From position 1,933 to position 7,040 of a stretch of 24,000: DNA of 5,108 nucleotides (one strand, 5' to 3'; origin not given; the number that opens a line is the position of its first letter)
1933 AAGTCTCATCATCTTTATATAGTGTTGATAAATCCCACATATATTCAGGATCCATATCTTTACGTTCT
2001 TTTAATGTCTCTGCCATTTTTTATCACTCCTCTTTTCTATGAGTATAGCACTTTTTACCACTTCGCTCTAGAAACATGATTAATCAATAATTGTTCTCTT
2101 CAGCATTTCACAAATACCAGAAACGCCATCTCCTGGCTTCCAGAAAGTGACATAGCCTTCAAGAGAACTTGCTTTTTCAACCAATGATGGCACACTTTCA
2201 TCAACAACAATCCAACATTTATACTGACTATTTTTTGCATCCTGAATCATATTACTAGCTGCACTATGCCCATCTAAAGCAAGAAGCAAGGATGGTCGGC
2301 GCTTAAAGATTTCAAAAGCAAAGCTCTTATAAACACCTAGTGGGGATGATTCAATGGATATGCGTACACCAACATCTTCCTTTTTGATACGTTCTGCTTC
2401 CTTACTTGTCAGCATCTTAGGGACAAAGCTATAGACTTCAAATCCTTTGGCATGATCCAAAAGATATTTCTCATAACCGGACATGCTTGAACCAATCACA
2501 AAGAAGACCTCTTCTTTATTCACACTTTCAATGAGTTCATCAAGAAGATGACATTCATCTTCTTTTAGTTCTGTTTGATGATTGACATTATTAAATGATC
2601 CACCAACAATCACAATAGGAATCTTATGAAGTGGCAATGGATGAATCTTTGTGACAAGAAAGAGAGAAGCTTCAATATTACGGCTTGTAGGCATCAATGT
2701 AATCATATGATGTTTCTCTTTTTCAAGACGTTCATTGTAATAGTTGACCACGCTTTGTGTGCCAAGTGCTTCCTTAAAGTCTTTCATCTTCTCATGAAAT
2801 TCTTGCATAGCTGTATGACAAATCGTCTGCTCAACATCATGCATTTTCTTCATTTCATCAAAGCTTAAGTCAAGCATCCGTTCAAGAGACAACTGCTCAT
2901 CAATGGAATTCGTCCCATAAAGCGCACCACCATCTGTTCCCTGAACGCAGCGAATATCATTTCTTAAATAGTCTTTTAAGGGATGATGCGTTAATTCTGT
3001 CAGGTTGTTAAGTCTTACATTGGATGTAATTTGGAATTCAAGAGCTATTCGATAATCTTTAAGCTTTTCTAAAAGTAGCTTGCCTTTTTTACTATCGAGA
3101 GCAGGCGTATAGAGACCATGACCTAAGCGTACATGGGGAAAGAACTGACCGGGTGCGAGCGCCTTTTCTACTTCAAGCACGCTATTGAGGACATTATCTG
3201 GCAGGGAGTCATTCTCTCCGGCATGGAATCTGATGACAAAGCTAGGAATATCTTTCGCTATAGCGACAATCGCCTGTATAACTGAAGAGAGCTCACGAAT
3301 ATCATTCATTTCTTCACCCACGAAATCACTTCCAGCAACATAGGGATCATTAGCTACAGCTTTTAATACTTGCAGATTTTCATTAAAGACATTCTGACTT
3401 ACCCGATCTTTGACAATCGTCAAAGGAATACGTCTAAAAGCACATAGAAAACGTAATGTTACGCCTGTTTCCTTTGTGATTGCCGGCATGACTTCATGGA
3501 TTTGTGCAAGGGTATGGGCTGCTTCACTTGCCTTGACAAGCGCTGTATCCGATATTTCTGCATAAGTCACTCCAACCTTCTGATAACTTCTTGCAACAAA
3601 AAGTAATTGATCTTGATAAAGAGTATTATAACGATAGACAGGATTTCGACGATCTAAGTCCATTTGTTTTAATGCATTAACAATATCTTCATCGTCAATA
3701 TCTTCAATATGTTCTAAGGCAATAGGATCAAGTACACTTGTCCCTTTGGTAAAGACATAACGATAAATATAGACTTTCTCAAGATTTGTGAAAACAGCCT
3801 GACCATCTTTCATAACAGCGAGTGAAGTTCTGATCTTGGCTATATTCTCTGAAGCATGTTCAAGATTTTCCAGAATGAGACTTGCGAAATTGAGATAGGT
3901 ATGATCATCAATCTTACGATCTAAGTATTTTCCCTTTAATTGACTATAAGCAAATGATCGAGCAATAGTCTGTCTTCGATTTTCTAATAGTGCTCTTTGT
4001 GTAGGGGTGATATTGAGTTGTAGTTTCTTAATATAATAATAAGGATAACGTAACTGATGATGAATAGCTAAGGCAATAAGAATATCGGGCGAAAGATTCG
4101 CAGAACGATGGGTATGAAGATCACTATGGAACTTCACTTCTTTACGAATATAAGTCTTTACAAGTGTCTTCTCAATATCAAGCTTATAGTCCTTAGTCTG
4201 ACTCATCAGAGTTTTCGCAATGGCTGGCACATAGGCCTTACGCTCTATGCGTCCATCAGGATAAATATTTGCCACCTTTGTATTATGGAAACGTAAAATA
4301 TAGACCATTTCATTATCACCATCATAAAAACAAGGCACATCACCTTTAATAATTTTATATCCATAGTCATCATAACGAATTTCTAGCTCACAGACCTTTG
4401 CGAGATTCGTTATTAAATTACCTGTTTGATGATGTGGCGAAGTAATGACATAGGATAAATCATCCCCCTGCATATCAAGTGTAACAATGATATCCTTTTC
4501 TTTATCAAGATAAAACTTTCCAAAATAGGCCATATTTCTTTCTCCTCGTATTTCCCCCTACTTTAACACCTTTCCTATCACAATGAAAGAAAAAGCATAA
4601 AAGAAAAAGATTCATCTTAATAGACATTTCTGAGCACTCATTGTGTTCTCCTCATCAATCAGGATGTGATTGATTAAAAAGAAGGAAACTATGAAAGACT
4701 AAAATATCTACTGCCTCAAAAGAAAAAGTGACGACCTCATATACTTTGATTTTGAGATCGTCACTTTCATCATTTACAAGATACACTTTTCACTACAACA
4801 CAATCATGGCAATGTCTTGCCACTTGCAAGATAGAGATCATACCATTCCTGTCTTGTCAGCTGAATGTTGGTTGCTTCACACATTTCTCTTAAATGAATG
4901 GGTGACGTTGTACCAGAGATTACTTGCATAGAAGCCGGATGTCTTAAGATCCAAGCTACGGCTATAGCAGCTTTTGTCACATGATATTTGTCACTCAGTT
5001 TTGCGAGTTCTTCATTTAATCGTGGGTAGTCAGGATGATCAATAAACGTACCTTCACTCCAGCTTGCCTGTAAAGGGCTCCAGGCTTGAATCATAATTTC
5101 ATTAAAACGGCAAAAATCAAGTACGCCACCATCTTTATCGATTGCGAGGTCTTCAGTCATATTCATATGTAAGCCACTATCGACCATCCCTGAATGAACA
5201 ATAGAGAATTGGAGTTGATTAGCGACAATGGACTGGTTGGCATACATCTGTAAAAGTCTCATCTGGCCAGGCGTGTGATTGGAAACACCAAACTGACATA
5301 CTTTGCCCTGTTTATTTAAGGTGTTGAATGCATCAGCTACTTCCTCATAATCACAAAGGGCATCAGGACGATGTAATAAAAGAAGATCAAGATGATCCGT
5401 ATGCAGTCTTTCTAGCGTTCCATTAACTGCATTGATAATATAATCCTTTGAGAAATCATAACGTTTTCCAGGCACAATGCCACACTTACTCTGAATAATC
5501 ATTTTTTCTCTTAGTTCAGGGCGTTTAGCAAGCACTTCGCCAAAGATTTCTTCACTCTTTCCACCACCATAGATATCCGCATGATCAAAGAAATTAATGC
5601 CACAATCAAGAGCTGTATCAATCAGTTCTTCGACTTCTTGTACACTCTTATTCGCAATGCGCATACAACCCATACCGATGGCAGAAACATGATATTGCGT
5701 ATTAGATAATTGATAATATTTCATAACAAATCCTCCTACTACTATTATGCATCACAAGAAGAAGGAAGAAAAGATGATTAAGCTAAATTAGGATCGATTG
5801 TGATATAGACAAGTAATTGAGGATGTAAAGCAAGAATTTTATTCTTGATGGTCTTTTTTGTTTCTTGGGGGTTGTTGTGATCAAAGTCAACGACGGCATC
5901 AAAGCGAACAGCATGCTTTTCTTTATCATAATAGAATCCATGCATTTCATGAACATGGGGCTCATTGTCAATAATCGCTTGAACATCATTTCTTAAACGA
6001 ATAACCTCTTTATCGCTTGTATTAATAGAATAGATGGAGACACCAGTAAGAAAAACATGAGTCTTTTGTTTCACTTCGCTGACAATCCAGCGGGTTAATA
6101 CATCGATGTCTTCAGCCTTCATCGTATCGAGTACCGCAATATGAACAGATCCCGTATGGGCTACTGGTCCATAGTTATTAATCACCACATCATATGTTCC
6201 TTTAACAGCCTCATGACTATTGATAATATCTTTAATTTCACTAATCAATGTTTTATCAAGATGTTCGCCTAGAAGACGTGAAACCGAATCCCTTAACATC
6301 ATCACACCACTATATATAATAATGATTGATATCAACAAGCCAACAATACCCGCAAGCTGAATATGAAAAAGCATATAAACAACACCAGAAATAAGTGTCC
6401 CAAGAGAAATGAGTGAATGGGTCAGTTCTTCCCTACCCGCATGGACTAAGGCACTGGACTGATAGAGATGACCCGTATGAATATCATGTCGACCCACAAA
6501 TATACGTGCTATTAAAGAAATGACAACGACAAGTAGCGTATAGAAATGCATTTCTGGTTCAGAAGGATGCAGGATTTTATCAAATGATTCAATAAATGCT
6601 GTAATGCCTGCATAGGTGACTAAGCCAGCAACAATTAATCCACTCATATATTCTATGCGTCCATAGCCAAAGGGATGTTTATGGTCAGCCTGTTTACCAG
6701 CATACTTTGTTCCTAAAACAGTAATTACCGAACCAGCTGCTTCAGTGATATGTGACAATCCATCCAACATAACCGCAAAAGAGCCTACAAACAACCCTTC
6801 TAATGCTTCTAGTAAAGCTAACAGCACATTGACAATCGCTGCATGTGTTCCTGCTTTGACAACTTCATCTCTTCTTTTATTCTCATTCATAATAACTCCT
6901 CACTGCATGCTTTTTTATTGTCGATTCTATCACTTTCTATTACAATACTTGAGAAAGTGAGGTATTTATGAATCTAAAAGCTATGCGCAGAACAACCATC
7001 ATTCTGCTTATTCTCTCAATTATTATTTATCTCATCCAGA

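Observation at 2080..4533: Orphan 817-aa fusion of an adenosine/AMP-deaminase-like domain with a C-terminal SLOG/LOG/DprA-like Rossmann domain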

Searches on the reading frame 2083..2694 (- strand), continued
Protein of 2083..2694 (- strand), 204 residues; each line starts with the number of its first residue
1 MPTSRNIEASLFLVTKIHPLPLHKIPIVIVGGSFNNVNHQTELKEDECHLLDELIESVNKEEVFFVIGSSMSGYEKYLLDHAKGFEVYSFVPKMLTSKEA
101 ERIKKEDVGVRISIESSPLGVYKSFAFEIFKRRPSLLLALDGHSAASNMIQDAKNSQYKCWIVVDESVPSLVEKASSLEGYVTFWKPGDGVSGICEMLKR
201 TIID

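Call 73: search_protein_families(library=padloc, proteins=[L081:3549-4019:+, L082:10938-11396:+, L084:3590-4063:+, L085:8818-9285:+, L082:7274-8248:+, L084:1-912:+, L085:5356-5841:+, L085:2568-3419:+, P0213, L085:5894-7996:+], max_evalue=0.1)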
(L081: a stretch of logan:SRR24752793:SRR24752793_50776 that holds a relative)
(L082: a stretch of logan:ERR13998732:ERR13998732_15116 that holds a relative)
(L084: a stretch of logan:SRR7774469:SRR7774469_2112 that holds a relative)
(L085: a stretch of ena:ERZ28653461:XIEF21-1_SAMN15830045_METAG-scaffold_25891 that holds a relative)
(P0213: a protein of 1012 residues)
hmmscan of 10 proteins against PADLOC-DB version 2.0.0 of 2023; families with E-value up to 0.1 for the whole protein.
L081:3549-4019:+ (156 aa): 0 families

L082:10938-11396:+ (152 aa): 1 family
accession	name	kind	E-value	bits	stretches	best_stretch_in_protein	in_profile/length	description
PDLC00473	JetB1|JetB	-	0.012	13.1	0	4-30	111-137/230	DUF4194 domain; MukE-like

L084:3590-4063:+ (157 aa): 0 families

L085:8818-9285:+ (155 aa): 0 families

L082:7274-8248:+ (324 aa): 0 families

L084:1-912:+ (303 aa): 0 families

L085:5356-5841:+ (161 aa): 1 family
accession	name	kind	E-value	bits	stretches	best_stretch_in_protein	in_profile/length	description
PDLC01189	Csm2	-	0.0037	15.4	1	88-146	2-63/167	Csm2gr11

L085:2568-3419:+ (283 aa): 0 families

P0213 (1012 aa): 1 family
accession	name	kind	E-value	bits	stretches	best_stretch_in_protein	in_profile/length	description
PDLC01908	CARF5--CARF_ADA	-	1.7e-09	35.1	1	586-672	473-560/605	-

L085:5894-7996:+ (700 aa): 2 families
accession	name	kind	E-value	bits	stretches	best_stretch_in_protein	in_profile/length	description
PDLC01908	CARF5--CARF_ADA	-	0.00088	16.2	1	402-503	368-460/605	-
PDLC04590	PDC-M34B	-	0.0097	13.9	1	207-317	2-111/147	-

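Call 79: find_related_loci(query=A6, collection=viral_contigs, flank=8000)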
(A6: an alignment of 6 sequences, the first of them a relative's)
Query A6 (888 aa) in viral_contigs; peptide patterns used: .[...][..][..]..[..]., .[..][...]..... (x = any residue, [..] = any of these).
38 stretches matched a pattern, but none encodes a relative of the query by tblastn (E <= 1e-3).

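Call 80: find_related_loci(query=A6, collection=metagenome_contigs, flank=8000)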
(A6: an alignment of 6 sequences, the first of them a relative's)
Query A6 (888 aa) in metagenome_contigs; peptide patterns used: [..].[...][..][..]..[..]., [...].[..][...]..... (x = any residue, [..] = any of these).
189 stretches matched a pattern; 56 encode a relative of the query (tblastn E <= 1e-3); 56 distinct loci.
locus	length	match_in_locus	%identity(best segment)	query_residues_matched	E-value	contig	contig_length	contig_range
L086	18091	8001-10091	31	109-829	2e-76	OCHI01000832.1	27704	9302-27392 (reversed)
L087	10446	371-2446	31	109-823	1e-74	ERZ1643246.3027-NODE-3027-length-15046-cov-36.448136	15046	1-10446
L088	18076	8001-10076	31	109-824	1e-74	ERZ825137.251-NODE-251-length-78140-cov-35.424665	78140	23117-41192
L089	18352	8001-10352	27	17-830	3e-74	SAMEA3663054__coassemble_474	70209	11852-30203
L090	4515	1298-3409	31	109-836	2e-74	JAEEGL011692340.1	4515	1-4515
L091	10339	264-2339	31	109-824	4e-74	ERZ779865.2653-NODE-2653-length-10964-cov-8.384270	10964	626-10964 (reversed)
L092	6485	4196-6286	31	109-829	5e-74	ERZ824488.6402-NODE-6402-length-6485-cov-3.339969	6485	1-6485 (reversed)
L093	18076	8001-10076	31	109-824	5e-74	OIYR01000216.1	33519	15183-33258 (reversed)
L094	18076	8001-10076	31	109-824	5e-74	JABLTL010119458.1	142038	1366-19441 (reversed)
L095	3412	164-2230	29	109-830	1e-73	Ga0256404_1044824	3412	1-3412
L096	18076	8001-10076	31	109-824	3e-72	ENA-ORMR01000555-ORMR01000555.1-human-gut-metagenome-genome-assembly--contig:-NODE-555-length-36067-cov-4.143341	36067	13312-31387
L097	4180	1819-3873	29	109-828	2e-72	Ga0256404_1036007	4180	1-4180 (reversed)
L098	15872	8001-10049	29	109-823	9e-72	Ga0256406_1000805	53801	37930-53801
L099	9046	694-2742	29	109-823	7e-72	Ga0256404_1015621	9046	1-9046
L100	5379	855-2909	29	109-828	2e-71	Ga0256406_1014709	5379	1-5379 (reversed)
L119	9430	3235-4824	28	117-734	3e-53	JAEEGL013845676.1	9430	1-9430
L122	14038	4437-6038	26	137-763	7e-49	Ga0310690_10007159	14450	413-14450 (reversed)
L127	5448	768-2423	26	139-775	6e-44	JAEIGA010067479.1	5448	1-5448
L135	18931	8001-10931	25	19-799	1e-32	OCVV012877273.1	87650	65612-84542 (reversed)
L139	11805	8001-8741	28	325-604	1e-15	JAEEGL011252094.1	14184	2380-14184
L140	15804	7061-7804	26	335-600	8e-15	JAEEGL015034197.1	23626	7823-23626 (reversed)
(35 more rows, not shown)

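Call 85: search_protein_families(library=pfam, proteins=[L135:12035-14695:+, L135:7989-11534:+, L119:2434-5370:+, L127:441-3374:+, L140:6281-8674:+, L140:8671-9084:+, L139:4023-6077:+, L139:6067-7242:+, L139:9535-9933:+, L122:4056-6590:+], max_evalue=0.01)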
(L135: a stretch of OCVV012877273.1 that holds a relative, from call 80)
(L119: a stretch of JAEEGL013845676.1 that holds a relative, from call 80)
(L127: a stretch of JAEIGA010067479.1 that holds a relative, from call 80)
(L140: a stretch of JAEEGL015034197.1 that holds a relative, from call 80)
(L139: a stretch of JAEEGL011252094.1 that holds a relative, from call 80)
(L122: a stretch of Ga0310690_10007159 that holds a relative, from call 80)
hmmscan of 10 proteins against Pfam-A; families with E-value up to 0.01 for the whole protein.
L135:12035-14695:+ (886 aa): 3 families
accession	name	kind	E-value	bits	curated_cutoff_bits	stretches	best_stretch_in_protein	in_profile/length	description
PF21090.3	P-loop_SecA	-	7.8e-12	45.7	27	1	505-636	3-103/205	SecA P-loop domain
PF07517.20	SecA_DEAD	-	2.4e-05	24.2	24.6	1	80-168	24-114/290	SecA DEAD-like domain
PF01043.26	SecA_PP_bind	-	0.00014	22.8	23.5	1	325-408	9-90/110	SecA preprotein cross-linking domain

L135:7989-11534:+ (1181 aa): 1 family
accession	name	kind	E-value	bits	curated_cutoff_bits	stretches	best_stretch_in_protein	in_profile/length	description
PF00962.28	A_deaminase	-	3.4e-09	36.7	27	0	630-733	215-306/330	Adenosine deaminase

L119:2434-5370:+ (978 aa): 1 family
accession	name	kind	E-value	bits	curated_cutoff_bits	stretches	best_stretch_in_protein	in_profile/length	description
PF00962.28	A_deaminase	-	5.4e-21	75.4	27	3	364-525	48-211/330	Adenosine deaminase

L127:441-3374:+ (977 aa): 1 family
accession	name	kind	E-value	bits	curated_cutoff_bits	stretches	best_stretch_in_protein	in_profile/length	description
PF00962.28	A_deaminase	-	1e-19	71.3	27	1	184-471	46-307/330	Adenosine deaminase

L140:6281-8674:+ (797 aa): 1 family
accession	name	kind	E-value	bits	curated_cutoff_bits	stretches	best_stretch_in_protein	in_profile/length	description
PF00962.28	A_deaminase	-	4.5e-08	33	27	1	332-508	141-291/330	Adenosine deaminase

L140:8671-9084:+ (137 aa): 0 families

L139:4023-6077:+ (684 aa): 1 family
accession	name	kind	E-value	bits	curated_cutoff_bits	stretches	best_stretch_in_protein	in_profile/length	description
PF03415.19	Peptidase_C11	-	3.6e-36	125.9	25.8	1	92-432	2-348/359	Clostripain family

L139:6067-7242:+ (391 aa): 3 families
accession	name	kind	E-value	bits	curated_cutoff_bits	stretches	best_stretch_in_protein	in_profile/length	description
PF13240.11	Zn_Ribbon_1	-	3.5e-06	27.1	25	1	7-26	2-21/23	zinc-ribbon domain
PF13248.11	Zn_ribbon_3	-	4.6e-05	23.2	27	1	6-26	4-24/26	zinc-ribbon domain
PF12773.13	DZR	-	0.002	18.7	27.3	1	7-25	27-45/45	Double zinc ribbon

L139:9535-9933:+ (132 aa): 0 families

L122:4056-6590:+ (844 aa): 1 family
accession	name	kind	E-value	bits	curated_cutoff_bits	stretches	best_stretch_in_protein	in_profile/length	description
PF00962.28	A_deaminase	-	2.1e-21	76.8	27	1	128-482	1-307/330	Adenosine deaminase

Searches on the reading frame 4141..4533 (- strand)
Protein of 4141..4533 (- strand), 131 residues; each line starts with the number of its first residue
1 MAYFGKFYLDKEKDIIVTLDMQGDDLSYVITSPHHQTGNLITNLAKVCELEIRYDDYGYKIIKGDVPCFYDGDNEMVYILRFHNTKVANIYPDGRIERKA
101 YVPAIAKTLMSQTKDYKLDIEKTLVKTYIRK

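Call 24: search_solved_structures(query=A3, max_evalue=10, show_alignments=1)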
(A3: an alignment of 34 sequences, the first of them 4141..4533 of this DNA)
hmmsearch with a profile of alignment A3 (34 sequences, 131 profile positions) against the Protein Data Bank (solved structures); distinct sequences matched with E-value up to 10: 0.

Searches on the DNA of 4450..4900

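Call 62: search_rna_families(source=window, start=4450, end=4900, threshold=evalue, max_evalue=1)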
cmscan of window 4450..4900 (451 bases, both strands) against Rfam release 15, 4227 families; matches with E-value up to 1: 4.
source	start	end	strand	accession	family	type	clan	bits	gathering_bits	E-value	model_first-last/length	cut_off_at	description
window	4716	4803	-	RF02074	STnc240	Gene; sRNA;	-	22.1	55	0.71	1-77/77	no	Enterobacterial sRNA STnc240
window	4717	4776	-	RF00896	mir-787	Gene; miRNA;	-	19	57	0.41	1-72/72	no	mir-787 microRNA precursor family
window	4719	4771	-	RF04173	MIR847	Gene; miRNA;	-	16.9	184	0.51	1-164/164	no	MIR847 microRNA precursor family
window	4665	4767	+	RF02503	Atu_C9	Gene; sRNA;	-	15.3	40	0.065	97-192/192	no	Rhizobiales sRNA Atu_C9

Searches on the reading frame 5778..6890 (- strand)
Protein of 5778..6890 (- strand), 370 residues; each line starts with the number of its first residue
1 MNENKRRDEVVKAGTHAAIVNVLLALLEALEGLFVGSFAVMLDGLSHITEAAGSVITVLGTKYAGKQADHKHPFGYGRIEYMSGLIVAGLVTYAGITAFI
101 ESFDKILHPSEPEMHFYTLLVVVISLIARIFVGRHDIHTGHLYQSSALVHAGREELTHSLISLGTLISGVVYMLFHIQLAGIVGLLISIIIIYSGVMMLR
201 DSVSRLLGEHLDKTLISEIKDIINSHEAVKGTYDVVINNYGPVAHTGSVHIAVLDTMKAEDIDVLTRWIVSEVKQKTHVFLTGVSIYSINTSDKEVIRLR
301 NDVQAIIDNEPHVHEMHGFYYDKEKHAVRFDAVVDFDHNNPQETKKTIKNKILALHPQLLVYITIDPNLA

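Call 34: search_protein_families(library=pfam, proteins=[window:5778-6890:-], max_evalue=0.001)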
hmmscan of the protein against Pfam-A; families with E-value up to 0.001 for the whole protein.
window:5778-6890:- (370 aa): 2 families
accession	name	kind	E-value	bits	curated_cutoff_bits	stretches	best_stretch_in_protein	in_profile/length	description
PF01545.26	Cation_efflux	-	1.5e-33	116.7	26.6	1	17-207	4-198/198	Cation efflux family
PF16916.11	ZT_dimer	-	0.00052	20.4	26.7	0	212-276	2-65/78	Dimerisation domain of Zinc Transporter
